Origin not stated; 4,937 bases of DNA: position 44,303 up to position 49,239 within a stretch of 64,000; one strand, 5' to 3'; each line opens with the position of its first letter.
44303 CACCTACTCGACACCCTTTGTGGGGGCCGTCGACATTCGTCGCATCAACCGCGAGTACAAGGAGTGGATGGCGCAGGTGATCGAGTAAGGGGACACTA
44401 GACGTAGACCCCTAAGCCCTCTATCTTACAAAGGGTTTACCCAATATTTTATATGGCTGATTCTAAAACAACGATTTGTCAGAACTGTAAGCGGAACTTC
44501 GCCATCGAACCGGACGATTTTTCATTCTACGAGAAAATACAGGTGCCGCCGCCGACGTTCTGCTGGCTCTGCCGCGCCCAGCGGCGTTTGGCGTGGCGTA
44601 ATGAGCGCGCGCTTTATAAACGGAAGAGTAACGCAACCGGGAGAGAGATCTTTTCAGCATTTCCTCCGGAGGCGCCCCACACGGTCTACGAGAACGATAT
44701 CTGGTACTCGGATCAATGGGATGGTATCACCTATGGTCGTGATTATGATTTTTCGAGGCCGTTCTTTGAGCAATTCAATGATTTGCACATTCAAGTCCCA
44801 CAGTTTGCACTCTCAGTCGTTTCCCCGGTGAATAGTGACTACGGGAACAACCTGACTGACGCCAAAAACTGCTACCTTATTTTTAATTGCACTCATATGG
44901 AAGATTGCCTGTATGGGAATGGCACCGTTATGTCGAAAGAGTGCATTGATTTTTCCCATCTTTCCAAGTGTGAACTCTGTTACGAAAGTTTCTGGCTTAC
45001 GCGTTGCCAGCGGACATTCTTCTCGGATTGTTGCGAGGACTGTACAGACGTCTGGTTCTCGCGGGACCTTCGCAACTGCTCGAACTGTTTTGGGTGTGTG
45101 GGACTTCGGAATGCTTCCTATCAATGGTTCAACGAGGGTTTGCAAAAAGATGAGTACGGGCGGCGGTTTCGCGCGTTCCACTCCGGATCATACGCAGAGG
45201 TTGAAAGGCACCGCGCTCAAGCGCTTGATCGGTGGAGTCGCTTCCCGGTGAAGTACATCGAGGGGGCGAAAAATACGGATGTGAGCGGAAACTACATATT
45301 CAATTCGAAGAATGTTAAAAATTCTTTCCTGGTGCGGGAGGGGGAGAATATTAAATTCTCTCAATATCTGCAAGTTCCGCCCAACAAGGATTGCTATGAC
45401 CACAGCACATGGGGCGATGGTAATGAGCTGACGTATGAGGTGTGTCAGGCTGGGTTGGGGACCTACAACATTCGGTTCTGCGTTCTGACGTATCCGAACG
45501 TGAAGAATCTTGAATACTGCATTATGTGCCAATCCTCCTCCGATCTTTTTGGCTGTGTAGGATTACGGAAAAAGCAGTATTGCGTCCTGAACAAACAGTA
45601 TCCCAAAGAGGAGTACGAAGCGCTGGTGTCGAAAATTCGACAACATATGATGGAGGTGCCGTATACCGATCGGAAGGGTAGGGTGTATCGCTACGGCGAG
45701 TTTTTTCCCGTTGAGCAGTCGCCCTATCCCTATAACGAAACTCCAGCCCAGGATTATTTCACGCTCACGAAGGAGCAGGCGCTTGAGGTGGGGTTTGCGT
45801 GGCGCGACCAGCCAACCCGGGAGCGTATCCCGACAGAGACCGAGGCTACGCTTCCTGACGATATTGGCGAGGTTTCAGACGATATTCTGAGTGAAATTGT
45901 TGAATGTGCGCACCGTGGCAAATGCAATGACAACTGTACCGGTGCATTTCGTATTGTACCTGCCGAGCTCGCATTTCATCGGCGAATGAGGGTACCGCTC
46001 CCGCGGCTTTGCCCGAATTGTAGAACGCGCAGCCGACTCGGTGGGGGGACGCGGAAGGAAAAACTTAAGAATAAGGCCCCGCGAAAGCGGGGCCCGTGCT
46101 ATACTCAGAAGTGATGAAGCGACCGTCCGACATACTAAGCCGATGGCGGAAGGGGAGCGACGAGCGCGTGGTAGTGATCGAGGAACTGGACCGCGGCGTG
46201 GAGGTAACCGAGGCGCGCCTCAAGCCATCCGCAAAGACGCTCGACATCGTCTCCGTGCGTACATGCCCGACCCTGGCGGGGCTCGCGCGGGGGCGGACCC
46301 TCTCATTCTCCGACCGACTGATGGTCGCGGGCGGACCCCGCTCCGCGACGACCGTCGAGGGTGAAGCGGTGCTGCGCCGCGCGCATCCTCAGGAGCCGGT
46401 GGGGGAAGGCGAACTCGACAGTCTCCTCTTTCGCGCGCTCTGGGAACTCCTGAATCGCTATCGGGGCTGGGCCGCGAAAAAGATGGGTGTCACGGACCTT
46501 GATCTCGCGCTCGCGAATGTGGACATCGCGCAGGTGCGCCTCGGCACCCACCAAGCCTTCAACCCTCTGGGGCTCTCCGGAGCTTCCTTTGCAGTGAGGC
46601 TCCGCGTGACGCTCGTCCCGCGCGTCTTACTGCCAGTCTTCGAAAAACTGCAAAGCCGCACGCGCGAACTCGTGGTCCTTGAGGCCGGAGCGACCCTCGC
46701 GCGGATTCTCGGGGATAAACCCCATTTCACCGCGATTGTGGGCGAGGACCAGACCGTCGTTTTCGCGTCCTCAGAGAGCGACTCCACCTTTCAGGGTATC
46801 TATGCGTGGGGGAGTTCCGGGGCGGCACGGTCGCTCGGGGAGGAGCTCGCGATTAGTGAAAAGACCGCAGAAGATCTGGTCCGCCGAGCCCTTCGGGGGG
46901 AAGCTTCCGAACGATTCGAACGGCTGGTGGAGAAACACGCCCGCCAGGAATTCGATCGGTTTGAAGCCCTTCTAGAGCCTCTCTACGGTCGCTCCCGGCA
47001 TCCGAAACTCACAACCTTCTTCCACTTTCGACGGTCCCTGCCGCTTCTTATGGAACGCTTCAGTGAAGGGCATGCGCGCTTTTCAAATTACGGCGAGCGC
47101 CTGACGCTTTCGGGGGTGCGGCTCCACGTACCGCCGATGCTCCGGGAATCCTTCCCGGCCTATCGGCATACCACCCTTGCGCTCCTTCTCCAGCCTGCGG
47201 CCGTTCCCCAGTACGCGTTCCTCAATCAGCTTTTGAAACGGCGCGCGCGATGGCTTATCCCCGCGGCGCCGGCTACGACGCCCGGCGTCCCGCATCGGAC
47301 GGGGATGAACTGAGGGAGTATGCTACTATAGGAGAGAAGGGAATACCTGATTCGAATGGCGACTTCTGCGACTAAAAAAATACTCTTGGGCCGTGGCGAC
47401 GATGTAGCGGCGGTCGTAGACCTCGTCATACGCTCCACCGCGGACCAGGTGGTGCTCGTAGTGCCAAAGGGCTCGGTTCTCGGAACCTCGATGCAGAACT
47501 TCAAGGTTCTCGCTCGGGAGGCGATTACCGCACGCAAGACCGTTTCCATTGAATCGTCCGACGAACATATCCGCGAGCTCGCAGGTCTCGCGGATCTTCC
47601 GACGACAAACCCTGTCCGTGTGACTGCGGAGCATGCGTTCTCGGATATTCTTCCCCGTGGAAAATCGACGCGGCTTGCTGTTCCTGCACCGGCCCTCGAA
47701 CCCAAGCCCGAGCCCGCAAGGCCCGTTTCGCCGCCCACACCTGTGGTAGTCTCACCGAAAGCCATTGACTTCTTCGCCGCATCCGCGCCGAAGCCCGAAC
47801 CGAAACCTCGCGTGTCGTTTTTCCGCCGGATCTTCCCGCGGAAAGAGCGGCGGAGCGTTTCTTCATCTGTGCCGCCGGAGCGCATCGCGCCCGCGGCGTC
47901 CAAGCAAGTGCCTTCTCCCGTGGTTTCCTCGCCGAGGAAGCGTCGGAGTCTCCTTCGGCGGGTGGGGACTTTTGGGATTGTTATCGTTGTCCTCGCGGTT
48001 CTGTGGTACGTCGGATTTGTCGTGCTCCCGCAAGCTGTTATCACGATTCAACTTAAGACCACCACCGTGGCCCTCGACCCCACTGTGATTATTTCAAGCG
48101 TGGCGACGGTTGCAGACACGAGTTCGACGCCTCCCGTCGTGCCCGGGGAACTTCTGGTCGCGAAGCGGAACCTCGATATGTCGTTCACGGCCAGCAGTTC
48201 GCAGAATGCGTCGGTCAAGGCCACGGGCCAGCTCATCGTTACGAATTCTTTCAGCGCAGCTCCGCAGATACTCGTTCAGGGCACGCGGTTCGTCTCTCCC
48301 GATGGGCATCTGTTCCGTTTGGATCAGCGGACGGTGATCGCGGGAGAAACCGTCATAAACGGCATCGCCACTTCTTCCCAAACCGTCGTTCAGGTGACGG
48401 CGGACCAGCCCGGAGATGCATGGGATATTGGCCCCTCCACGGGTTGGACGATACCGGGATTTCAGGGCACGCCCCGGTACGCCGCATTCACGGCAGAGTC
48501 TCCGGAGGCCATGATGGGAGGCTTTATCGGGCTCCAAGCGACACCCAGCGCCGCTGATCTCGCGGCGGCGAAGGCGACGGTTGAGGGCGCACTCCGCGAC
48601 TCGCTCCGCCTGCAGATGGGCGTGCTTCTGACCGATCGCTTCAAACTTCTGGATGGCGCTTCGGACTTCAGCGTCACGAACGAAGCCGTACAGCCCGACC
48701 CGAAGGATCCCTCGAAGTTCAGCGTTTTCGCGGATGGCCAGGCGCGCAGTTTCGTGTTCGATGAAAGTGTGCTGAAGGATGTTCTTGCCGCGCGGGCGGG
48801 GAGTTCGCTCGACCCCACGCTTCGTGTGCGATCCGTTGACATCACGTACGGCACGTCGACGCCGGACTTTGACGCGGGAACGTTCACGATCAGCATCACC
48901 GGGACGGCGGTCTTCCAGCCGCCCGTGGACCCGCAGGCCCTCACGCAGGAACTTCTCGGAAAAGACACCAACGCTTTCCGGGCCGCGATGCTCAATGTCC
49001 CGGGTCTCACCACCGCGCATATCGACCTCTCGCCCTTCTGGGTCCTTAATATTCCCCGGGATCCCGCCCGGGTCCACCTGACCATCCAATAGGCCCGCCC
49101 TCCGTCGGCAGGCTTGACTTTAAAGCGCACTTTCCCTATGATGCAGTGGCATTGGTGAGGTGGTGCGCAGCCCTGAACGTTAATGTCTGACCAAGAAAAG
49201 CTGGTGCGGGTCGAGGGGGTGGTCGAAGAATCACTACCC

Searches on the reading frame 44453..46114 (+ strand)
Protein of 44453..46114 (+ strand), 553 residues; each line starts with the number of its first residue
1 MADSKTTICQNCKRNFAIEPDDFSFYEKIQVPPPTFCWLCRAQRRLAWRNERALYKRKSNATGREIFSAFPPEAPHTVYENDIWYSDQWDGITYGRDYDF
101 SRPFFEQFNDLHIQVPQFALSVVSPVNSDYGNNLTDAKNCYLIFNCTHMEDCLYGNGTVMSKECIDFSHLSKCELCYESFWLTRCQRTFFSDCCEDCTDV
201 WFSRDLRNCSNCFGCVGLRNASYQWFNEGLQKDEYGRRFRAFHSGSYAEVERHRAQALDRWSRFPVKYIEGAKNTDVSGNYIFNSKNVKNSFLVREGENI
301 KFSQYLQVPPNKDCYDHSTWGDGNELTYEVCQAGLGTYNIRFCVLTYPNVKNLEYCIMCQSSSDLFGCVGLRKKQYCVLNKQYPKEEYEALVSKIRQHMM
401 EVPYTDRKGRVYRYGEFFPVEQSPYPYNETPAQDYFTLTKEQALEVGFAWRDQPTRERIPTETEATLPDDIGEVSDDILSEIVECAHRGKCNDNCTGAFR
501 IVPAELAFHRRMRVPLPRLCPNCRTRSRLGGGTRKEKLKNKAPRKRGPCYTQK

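Call 4: search_protein_families(library=pfam, proteins=[window:44453-46111:+], max_evalue=1)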
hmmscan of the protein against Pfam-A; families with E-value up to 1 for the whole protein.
window:44453-46111:+ (553 aa): 0 families

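Call 5: search_protein_families(library=ncbifam, proteins=[window:44453-46111:+], max_evalue=1)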
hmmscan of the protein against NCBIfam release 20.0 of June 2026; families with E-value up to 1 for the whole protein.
window:44453-46111:+ (553 aa): 1 family
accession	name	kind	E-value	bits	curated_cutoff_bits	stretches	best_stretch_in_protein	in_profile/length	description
TIGR03271.1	methan_mark_5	hypoth_equivalog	0.26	11.3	140.25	1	356-399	95-139/142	methanogenesis marker 5 protein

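Call 8: search_protein_families(library=phrogs, proteins=[window:44453-46111:+], max_evalue=1)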
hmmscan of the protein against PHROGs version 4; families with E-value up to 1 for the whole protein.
window:44453-46111:+ (553 aa): 3 families
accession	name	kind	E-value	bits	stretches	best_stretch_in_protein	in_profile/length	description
phrog_15341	-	unknown function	0.0019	18.6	1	136-218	38-130/276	-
phrog_13298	-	unknown function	0.13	13.5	0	397-415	42-60/83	-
phrog_11961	-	unknown function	0.36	11.4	1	360-400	25-65/150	-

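Call 47: search_protein_families(library=padloc, proteins=[window:44453-46111:+], max_evalue=0.1)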
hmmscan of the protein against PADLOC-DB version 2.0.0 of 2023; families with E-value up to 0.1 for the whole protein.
window:44453-46111:+ (553 aa): 0 families

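Call 80: list_cluster_members(proteins=[P0001, window:44453-46111:+, window:42581-44038:+, window:46114-47310:+])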
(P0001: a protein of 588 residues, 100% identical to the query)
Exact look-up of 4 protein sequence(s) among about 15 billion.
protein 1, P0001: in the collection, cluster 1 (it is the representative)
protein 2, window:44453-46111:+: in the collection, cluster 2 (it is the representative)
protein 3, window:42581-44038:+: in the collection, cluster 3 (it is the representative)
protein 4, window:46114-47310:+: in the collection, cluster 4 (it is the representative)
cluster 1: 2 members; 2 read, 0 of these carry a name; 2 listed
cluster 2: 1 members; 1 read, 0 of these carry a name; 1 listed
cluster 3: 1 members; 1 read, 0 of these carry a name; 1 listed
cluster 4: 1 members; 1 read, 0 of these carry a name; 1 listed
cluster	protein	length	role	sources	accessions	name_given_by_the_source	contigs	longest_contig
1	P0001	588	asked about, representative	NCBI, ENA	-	-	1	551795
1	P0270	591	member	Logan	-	-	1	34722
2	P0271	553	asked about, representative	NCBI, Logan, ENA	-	-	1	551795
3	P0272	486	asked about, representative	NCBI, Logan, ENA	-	-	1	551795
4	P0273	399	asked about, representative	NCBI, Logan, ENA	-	-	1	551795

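Call 81: find_encoding_contigs(protein=window:44453-46114:+, flank=1000, max_places=2)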
Protein window:44453-46114:+ (553 aa): no gene with exactly this product is on record in the collection.

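Call 84: predict_structure(alignment_id=A2)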
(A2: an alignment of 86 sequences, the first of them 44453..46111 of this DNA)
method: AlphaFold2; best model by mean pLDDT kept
length: 553 residues; sequences in the alignment: 86
mean_pLDDT: 84.1   pTM: 0.87
mean pLDDT of the five models: 84.1, 82.6, 82.4, 77.6, 73.1
residues with pLDDT >= 90: 302; 70-90: 145; 50-70: 84; < 50: 22
segments of 3 or more residues with pLDDT < 50: 532-553
pLDDT, mean of each block of 10 residues (from residue 1): 91 96 94 96 95 94 97 95 93 96 98 96 93 93 90 84 80 62 61 73 71 74 91 94 93 90 80 70 71 70 68 69 69 69 72 75 79 92 96 97 98 97 95 90 96 84 97 97 94 87 95 93 80 41 32 26
secondary structure, 60 per line:
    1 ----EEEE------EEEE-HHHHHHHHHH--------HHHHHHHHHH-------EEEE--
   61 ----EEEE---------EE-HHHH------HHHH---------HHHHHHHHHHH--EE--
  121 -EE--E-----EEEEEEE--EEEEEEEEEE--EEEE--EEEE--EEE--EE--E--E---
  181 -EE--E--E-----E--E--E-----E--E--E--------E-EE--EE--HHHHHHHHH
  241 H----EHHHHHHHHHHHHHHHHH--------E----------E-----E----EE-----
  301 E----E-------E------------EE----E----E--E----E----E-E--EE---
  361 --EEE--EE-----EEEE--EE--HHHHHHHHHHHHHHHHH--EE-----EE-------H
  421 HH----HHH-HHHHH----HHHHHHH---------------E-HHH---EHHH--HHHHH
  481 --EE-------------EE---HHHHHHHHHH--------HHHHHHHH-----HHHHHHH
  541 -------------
elements in order: E5-8 E15-18 H20-29 H38-47 E55-58 E65-68 H81-84 H91-94 H104-114 E132-138 E141-150 E153-156 E159-162 E165-167 H232-241 H247-263 E363-365 E375-378 H385-401 H431-435 H440-446 H476-480 H503-512 H521-528 H534-540

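Call 87: fold_search(model_id=the predicted structure, library=pdb)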
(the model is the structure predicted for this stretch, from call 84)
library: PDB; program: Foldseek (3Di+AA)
matches with E <= 10: 105; with E <= 0.001: 0
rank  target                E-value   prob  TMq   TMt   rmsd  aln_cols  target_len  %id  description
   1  4e79_C                4.0e-01  0.03  0.07  0.09  18.4       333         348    9  Structure of LpxD from Acinetobacter baumannii at 2.66A resolution (P4322 form) (released 2013-01-16)
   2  8bef_x                4.9e-01  0.06  0.06  0.12  16.0       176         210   11  Cryo-EM structure of the Arabidopsis thaliana I+III2 supercomplex (CI membrane core) (released 2023-01-11)
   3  4aa7_B                5.4e-01  0.02  0.08  0.13  16.9       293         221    9  E.coli GlmU in complex with an antibacterial inhibitor (released 2012-08-15)
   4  7kr9                  5.7e-01  0.16  0.11  0.13  10.3       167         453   12  Bifunctional enzyme GlmU bound to Zn(II) (released 2021-12-01)
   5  3c8v_C                6.6e-01  0.02  0.08  0.09  22.6       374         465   10  Crystal structure of putative acetyltransferase (YP_390128.1) from Desulfovibrio desulfuricans G20 at 2.28 A resolutio (released 2008-02-26)
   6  7zw9                  6.9e-01  0.07  0.09  0.19  14.4       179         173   11  Crystal structure of a gamma-carbonic anhydrase from the pathogenic bacterium Burkholderia pseudomallei (released 2022-09-07)
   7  3d98                  8.9e-01  0.12  0.10  0.13   9.2       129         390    9  Crystal structure of GlmU from Mycobacterium tuberculosis, ligand-free form (released 2009-03-10)
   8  4n27_A                8.9e-01  0.02  0.05  0.10  14.7       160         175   14  X-ray structure of Brucella abortus RicA (released 2013-12-11)
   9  3kwc_B                9.3e-01  0.05  0.09  0.16  15.3       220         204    8  Oxidized, active structure of the beta-carboxysomal gamma-Carbonic Anhydrase, CcmM (released 2010-02-23)
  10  1qre                  9.3e-01  0.03  0.05  0.09  14.9       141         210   13  A CLOSER LOOK AT THE ACTIVE SITE OF GAMMA-CARBONIC ANHYDRASES: HIGH RESOLUTION CRYSTALLOGRAPHIC STUDIES OF THE CARBONIC  (released 1999-06-25)
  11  4ihh_E                9.3e-01  0.02  0.08  0.11  20.2       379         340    9  Chasing Acyl Carrier Protein Through a Catalytic Cycle of Lipid A Production (released 2013-11-13)
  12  8gpp_C                1.1e+00  0.03  0.07  0.13  15.5       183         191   10  Acinetobacter baumannii carbonic anhydrase PaaY (released 2023-05-31)
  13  3eh0_A                1.1e+00  0.02  0.08  0.10  19.3       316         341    8  Crystal Structure of LpxD from Escherichia coli (released 2009-08-18)
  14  1xhd                  1.2e+00  0.04  0.08  0.17  11.9       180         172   12  X-ray crystal structure of putative acetyltransferase, product of BC4754 gene [Bacillus cereus] (released 2004-11-02)
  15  6ued                  1.3e+00  0.02  0.07  0.10  16.8       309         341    8  Apo Pseudomonas aeruginosa LpxD Structure (released 2019-11-13)
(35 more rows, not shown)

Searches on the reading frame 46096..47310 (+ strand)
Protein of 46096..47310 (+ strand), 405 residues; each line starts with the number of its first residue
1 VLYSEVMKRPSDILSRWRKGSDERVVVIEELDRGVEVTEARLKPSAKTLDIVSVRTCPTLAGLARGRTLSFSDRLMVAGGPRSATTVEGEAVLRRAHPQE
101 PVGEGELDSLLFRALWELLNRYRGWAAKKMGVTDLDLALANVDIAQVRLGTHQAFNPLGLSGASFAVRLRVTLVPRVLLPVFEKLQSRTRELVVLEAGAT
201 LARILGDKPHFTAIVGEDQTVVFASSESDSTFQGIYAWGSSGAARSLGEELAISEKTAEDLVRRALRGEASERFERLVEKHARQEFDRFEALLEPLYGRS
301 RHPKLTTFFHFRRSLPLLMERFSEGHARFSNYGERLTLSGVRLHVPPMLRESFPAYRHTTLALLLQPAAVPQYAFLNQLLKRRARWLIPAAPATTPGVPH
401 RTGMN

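Call 4: search_protein_families(library=pfam, proteins=[window:46096-47310:+], max_evalue=1)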
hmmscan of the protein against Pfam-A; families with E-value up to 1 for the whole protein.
window:46096-47310:+ (405 aa): 0 families

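Call 5: search_protein_families(library=ncbifam, proteins=[window:46096-47310:+], max_evalue=1)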
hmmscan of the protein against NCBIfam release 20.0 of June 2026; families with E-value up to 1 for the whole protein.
window:46096-47310:+ (405 aa): 1 family
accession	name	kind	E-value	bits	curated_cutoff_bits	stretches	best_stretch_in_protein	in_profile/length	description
TIGR03758.1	conj_TIGR03758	hypoth_equivalog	0.14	12.3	42.7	1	110-135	31-56/76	TIGR03758 family integrating conjugative element protein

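Call 8: search_protein_families(library=phrogs, proteins=[window:46096-47310:+], max_evalue=1)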
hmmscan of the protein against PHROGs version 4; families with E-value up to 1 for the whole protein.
window:46096-47310:+ (405 aa): 1 family
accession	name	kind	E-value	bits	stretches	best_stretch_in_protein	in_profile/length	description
phrog_14521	-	unknown function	0.13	13.4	1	233-273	63-103/111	-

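Call 46: search_protein_families(library=pfam, proteins=[window:46114-47310:+], max_evalue=0.1)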
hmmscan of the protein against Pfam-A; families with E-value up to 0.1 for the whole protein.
window:46114-47310:+ (399 aa): 0 families

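Call 47: search_protein_families(library=padloc, proteins=[window:46114-47310:+], max_evalue=0.1)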
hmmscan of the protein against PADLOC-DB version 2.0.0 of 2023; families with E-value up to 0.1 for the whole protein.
window:46114-47310:+ (399 aa): 0 families

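Call 74: search_solved_structures(query=window:46114-47310:+, max_evalue=1)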
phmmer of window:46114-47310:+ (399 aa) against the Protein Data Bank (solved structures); distinct sequences matched with E-value up to 1: 0.

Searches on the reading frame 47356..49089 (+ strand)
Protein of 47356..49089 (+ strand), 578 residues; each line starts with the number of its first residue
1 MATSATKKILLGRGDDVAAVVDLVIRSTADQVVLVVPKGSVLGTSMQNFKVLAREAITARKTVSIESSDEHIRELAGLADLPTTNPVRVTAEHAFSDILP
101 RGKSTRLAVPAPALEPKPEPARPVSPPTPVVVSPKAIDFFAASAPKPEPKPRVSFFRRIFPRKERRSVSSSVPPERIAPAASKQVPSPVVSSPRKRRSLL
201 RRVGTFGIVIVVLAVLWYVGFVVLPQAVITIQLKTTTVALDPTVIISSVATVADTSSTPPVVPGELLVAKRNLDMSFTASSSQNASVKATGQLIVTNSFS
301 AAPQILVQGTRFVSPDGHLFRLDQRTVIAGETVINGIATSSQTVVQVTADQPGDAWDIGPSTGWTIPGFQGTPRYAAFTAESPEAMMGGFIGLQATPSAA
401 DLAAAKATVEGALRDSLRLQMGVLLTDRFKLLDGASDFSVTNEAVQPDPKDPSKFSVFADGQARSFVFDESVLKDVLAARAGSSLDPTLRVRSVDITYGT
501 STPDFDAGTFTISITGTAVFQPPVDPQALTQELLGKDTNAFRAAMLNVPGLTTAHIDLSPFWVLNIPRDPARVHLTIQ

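Call 15: search_protein_families(library=pfam, proteins=[window:47356-49089:+], max_evalue=0.01)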
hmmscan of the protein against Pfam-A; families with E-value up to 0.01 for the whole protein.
window:47356-49089:+ (578 aa): 0 families

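Call 46: search_protein_families(library=pfam, proteins=[window:47356-49089:+], max_evalue=0.1)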
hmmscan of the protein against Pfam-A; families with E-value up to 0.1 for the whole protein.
window:47356-49089:+ (578 aa): 1 family
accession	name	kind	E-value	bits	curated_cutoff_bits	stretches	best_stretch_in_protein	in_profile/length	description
PF21110.3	GlxA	-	0.011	16.8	27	1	288-371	1-92/105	GlxA beta barrel domain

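Call 47: search_protein_families(library=padloc, proteins=[window:47356-49089:+], max_evalue=0.1)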
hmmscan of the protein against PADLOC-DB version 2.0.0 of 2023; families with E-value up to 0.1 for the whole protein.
window:47356-49089:+ (578 aa): 0 families

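Call 65: search_protein_families(library=ncbifam, proteins=[window:47356-49089:+], max_evalue=0.01)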
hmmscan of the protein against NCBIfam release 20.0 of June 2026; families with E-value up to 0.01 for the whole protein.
window:47356-49089:+ (578 aa): 1 family
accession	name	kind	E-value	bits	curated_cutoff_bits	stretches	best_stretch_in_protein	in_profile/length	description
NF052501.1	RdCuOxGlxASco2837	equivalog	0.0018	16.6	800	1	285-374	147-244/645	radical copper oxidase GlxA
